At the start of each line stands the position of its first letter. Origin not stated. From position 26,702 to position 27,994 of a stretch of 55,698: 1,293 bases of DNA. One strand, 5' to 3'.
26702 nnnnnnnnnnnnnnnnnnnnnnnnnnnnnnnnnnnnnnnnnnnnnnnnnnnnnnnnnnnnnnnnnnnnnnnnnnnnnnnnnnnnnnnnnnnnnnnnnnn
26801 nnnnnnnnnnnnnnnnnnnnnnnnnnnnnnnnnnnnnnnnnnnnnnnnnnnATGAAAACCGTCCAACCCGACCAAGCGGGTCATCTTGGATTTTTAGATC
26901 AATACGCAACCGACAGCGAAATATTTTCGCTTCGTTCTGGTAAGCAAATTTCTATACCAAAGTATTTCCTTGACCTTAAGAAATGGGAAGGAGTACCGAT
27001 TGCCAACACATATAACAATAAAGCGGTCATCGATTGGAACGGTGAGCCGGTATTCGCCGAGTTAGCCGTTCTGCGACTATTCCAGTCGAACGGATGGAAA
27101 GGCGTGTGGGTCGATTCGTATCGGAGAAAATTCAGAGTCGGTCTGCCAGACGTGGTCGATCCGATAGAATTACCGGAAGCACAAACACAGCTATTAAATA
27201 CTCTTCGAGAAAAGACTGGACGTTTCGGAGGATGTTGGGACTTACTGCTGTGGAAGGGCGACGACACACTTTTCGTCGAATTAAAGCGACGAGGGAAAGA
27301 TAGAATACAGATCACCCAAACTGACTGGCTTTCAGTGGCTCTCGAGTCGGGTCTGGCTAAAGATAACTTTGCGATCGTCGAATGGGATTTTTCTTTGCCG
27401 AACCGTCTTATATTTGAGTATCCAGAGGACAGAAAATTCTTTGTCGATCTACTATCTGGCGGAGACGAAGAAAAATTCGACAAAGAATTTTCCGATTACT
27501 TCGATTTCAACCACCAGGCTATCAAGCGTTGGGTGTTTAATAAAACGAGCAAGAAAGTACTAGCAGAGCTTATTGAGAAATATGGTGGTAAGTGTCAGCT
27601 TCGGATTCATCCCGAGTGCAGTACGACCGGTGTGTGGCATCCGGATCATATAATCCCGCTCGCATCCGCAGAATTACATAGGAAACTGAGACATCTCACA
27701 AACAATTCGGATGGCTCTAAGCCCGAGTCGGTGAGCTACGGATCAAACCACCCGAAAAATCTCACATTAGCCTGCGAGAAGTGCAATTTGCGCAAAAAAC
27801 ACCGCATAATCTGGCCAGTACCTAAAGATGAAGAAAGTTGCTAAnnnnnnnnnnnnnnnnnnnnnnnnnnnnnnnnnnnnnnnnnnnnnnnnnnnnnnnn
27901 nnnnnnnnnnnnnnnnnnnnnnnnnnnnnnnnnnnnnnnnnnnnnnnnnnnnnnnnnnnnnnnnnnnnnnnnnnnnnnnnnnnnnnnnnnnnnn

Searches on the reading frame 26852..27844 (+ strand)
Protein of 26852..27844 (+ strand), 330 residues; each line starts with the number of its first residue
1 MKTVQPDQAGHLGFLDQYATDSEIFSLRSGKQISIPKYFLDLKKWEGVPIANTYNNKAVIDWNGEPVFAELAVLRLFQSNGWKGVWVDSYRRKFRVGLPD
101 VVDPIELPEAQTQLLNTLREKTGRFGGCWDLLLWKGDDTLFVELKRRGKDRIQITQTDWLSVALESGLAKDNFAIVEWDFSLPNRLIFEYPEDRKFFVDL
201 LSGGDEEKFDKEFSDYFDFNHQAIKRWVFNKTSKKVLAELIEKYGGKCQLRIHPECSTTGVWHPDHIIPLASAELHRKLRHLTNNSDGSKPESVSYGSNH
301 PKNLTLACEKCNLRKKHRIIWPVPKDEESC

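Call 6: search_protein_families(library=pfam, proteins=[window:26852-27844:+], max_evalue=0.1)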
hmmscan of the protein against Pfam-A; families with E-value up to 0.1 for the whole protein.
window:26852-27844:+ (330 aa): 4 families
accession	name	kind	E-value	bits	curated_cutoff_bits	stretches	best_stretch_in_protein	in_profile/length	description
PF14279.12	HNH_5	-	0.00071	19.9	27.5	1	297-319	25-47/56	HNH endonuclease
PF08774.17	VRR_NUC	-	0.0018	18.8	23.8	1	119-167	55-106/116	VRR-NUC domain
PF01844.29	HNH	-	0.0026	18.3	21.4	1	296-318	25-47/47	HNH endonuclease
PF12208.14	DUF3601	-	0.02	15.6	22.3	1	201-230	4-33/79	Domain of unknown function (DUF3601)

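Call 7: search_protein_families(library=padloc, proteins=[window:26852-27844:+], max_evalue=0.1)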
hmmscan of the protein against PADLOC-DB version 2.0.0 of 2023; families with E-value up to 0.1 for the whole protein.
window:26852-27844:+ (330 aa): 5 families
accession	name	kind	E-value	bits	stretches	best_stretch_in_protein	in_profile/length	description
PDLC00345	PtuB1|PtuB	-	0.00016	19.3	1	300-320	86-106/223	Unknown function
PDLC00337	PtuB1|PtuB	-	0.0066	14.3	1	302-317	91-106/216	Unknown function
PDLC00325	PtuB1|PtuB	-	0.021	12.4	1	300-320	86-106/213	Unknown function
PDLC04255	PDC-M01B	-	0.024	12.3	0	298-320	134-156/285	-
PDLC00315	PtuB1|PtuB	-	0.04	11.7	1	302-318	63-79/227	Unknown function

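Call 8: search_protein_families(library=ncbifam, proteins=[window:26852-27844:+], max_evalue=0.1)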
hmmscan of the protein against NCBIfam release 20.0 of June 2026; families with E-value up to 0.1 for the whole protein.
window:26852-27844:+ (330 aa): 1 family
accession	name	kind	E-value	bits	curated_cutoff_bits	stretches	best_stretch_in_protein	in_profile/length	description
NF040563.1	guided_IscB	equivalog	0.0029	16.8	175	1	296-318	216-238/314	RNA-guided endonuclease IscB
